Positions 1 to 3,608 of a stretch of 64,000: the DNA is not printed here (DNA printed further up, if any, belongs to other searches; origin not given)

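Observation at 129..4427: Giant CagY-style VirB10: about fifty 17-residue repeats fused to a VirB10/TrbI barrel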

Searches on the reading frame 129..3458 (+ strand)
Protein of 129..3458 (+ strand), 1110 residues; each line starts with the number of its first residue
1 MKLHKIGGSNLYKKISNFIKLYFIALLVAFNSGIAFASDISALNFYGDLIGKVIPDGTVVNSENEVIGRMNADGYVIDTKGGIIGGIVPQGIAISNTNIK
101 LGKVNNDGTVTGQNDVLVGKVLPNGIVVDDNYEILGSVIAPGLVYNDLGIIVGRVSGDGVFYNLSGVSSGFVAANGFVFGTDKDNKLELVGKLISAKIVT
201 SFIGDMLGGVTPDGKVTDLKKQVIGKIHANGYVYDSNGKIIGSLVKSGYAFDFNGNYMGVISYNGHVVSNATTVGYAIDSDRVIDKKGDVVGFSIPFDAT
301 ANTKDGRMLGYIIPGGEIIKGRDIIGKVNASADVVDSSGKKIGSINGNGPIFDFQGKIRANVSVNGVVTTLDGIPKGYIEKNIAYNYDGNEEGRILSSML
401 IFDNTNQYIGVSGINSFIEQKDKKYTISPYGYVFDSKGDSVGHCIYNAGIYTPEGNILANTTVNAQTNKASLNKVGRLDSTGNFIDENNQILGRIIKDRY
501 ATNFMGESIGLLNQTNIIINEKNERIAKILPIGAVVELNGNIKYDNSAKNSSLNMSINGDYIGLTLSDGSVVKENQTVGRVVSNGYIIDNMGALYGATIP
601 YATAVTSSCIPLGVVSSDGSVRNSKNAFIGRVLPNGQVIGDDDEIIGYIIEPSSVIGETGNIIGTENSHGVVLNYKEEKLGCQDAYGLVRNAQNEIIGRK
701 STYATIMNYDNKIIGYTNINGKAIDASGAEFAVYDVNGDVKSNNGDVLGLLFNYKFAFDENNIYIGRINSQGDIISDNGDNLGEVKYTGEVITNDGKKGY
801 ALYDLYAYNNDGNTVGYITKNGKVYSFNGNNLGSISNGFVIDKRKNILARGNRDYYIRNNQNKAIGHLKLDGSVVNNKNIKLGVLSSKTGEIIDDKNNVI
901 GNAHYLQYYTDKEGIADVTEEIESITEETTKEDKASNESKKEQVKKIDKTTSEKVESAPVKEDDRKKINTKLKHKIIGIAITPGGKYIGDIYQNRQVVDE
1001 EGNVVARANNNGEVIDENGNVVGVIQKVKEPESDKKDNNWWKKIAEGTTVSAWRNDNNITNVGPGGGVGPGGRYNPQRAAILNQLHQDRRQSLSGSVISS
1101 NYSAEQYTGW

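Call 40: predict_structure(alignment_id=A2)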
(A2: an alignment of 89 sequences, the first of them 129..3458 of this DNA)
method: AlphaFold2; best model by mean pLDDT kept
length: 1110 residues; sequences in the alignment: 89
mean_pLDDT: 85.7   pTM: 0.77
mean pLDDT of the five models: 85.7, 83.9, 83.7, 82.6, 82.5
residues with pLDDT >= 90: 790; 70-90: 167; 50-70: 35; < 50: 118
segments of 3 or more residues with pLDDT < 50: 1-7, 914-965, 1029-1040, 1046-1056, 1058-1074, 1095-1110
pLDDT, mean of each block of 10 residues (from residue 1): 42 79 82 60 93 89 90 88 91 93 93 90 95 94 93 92 91 94 87 91 92 91 95 94 94 94 92 92 92 94 92 94 94 91 94 95 93 92 92 94 94 92 92 94 94 93 93 94 95 95 95 91 91 91 92 95 94 93 95 94 95 95 94 96 94 95 96 96 95 96 95 95 90 95 93 97 96 95 97 97 97 95 95 95 93 95 94 95 92 94 93 45 30 31 29 31 51 85 87 91 88 87 73 42 49 47 42 54 76 47 40
secondary structure, 60 per line:
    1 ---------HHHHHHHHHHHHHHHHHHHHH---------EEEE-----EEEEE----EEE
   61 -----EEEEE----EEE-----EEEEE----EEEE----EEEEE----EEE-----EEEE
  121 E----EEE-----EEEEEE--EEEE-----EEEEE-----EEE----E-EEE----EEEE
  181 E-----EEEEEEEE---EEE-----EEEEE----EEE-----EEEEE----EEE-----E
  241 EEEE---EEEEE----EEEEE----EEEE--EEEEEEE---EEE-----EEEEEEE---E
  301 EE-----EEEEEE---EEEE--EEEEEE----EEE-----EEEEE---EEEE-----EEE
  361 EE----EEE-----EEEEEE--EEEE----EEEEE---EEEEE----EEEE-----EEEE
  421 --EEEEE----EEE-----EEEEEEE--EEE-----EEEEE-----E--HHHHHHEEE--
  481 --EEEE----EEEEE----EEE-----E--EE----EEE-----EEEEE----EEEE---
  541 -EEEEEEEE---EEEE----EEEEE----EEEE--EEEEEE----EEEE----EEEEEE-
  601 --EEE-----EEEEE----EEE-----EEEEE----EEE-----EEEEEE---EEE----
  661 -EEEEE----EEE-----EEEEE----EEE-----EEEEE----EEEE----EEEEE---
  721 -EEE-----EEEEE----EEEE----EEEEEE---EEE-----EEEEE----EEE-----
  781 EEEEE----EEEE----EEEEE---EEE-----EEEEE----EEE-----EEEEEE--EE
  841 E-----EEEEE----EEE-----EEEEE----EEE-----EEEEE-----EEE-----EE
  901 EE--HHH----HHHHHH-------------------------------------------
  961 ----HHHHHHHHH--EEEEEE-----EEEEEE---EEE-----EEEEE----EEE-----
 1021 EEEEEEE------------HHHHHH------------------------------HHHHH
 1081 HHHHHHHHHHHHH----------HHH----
elements in order (helices of 4 or more, strands of 3 or more residues): H10-30 E40-43 E49-53 E58-60 E66-70 E75-77 E83-87 E92-95 E100-104 E109-111 E117-121 E126-128 E134-139 E142-145 E151-155 E161-163 E170-172 E177-181 E187-194 E198-200 E206-210 E215-217 E223-227 E232-234 E240-244 E248-252 E257-261 E266-269 E272-278 E282-284 E290-296 E300-302 E308-313 E317-320 E323-328 E333-335 E341-345 E349-352 E358-362 E367-369 E375-380 E383-386 E391-395 E399-403 E408-411 E417-420 E423-427 E432-434 E440-446 E449-451 E457-461 H470-475 E476-478 E483-486 E491-495 E500-502 E517-519 E525-529 E534-537 E542-549 E553-556 E561-565 E570-573 E576-581 E586-589 E594-599 E603-605 E611-615 E620-622 E628-632 E637-639 E645-650 E654-656 E662-666 E671-673 E679-683 E688-690 E696-700 E705-708 E713-717 E722-724 E730-734 E739-742 E747-752 E756-758 E764-768 E773-775 E781-785 E790-793 E798-802 E806-808 E814-818 E823-825 E831-836 E839-841 E847-851 E856-858 E864-868 E873-875 E881-885 E891-893 E899-902 H912-917 H965-973 E976-981 E987-992 E996-998 E1004-1008 E1013-1015 E1021-1027 H1040-1045 H1076-1093

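Call 43: fold_search(model_id=the predicted structure, library=pdb)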
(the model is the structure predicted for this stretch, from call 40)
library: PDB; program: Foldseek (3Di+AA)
matches with E <= 10: 684; with E <= 0.001: 70
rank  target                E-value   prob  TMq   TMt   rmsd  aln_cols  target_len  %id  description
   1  8qjb_A                9.2e-19  0.98  0.09  0.09  28.8      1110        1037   10  T6SS-linked Rhs repeat protein - Salmonella bongori Rhs-core domain extended N-terminus (released 2024-09-25)
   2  8cp6_B                2.6e-16  0.90  0.08  0.08  29.5      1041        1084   12  Type six secretion system exported effector 5 (Tse5) (released 2023-12-06)
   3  8qja_A                8.4e-16  0.80  0.08  0.08  28.6      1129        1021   11  T6SS-linked Rhs repeat protein - Advenella mimigardefordensis VgrG-Rhs core (released 2024-09-25)
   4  8h8a_A                7.7e-15  0.80  0.08  0.08  29.3       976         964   12  Type VI secretion system effector RhsP in its post-autoproteolysis and monomeric form (released 2023-01-18)
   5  9g41_A                1.1e-14  0.60  0.07  0.06  28.7      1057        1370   11  Mouse Teneurin2 dimer variant A0B1 (released 2026-01-21)
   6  8r51_A                2.0e-14  0.72  0.09  0.07  28.3       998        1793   12  Mouse teneurin-3 non-compact subunit - A1B1 isoform (released 2024-05-08)
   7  6vhh_A                3.9e-14  0.75  0.09  0.07  29.9      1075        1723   11  Human Teneurin-2 and human Latrophilin-3 binary complex (released 2020-06-03)
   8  8uy4_A                6.5e-14  0.60  0.06  0.05  30.5       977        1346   11  Acinetobacter baumannii Tse15 Rhs effector (released 2024-10-09)
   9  9g42_A                2.3e-13  0.66  0.08  0.06  28.9       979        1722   11  Mouse Teneurin2 dimer variant A0B0 (released 2026-01-21)
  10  7bam_A                6.5e-13  0.41  0.07  0.05  29.4      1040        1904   11  human Teneurin4 WT C2 (released 2021-12-01)
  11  6cmx_A                2.0e-12  0.54  0.09  0.07  28.4      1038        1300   11  Human Teneurin 2 extra-cellular region (released 2018-07-25)
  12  7u1z_A                2.1e-12  0.35  0.05  0.04  48.0       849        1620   11  Crystal structure of the DRBD and CROPs of TcdA (released 2022-03-09)
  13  6h6g                  2.0e-11  0.25  0.06  0.04  29.2       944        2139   10  Crystal Structure of TcdB2-TccC3 without hypervariable C-terminal region (released 2018-10-03)
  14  8x2i                  4.6e-09  0.20  0.05  0.03  39.9       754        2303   13  Cryo-EM structure of the TcsL at pH 5.0 in its open conformation (released 2023-12-13)
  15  4o9x                  5.0e-09  0.13  0.06  0.04  30.5      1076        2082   10  Crystal Structure of TcdB2-TccC3 (released 2014-02-26)
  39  8f5o_E                2.7e-05  0.08  0.06  0.06  26.6       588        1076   12  Structure of Leishmania tarentolae IFT-A (state 1) (released 2022-12-21)
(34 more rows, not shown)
